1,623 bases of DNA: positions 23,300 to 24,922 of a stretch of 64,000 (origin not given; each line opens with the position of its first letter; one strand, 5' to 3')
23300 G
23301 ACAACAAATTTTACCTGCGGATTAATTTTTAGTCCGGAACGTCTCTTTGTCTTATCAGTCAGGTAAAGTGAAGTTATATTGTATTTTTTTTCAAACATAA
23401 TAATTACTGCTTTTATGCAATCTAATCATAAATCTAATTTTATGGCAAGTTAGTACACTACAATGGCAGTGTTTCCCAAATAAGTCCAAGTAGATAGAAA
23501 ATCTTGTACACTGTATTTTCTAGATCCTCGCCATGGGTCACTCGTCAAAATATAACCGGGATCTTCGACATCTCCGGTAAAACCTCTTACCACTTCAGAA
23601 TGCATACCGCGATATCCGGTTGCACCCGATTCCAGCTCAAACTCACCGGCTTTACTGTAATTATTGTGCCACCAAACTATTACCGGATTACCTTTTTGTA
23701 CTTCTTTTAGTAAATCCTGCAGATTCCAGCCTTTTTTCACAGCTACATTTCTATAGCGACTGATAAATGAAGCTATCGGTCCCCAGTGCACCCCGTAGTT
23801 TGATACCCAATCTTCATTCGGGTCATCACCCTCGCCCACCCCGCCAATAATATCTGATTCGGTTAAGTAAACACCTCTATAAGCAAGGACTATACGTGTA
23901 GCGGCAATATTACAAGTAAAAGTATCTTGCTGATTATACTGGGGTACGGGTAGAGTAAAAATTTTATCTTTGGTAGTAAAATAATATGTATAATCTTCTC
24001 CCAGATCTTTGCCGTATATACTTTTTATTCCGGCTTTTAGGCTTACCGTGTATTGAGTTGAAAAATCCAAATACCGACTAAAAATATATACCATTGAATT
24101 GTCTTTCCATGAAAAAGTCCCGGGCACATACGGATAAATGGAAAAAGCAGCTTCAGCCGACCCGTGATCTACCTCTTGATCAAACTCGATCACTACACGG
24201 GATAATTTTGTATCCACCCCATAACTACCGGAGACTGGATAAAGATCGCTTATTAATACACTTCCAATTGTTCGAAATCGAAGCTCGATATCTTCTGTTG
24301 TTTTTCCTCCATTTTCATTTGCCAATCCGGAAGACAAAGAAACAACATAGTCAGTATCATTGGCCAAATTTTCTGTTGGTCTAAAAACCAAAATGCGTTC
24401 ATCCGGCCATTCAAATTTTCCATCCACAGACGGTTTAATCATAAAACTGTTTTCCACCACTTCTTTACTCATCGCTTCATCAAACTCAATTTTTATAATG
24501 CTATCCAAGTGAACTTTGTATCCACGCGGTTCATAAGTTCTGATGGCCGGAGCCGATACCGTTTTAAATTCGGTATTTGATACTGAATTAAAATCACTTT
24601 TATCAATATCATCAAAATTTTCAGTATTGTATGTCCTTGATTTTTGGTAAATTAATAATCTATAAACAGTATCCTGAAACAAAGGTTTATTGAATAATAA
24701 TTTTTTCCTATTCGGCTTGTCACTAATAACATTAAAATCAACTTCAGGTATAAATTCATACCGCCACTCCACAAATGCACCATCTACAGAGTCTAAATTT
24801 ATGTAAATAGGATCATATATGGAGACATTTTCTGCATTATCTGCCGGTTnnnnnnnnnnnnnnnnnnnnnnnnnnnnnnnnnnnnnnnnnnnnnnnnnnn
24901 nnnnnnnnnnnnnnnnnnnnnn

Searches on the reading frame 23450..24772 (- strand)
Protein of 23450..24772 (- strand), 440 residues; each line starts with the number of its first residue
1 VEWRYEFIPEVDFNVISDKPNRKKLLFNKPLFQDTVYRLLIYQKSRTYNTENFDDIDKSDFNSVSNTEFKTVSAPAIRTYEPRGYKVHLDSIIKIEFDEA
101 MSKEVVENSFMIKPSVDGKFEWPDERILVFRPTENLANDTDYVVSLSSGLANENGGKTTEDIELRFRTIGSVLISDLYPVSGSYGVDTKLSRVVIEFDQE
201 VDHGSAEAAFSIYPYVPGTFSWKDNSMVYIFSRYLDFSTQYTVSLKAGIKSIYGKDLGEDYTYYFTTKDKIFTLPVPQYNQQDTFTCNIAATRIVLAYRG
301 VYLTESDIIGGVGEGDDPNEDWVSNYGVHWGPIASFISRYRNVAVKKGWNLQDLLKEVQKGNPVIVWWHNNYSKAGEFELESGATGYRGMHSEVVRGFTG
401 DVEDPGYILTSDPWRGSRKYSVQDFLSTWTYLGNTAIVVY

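Call 107: search_protein_families(library=pfam, proteins=[window:23450-24772:-], max_evalue=0.0001)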
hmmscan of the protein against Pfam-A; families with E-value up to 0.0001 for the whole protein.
window:23450-24772:- (440 aa): 3 families
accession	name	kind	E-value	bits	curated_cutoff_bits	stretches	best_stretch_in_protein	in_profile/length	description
PF13205.12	Big_5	-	2.3e-21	76.9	23.6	2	175-267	8-105/105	Bacterial Ig-like domain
PF13529.12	Peptidase_C39_2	-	2e-15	58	24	1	274-414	1-143/143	Peptidase_C39 like family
PF17964.7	Big_10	-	1.8e-05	25.5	22.9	0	47-144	54-156/164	Bacterial Ig domain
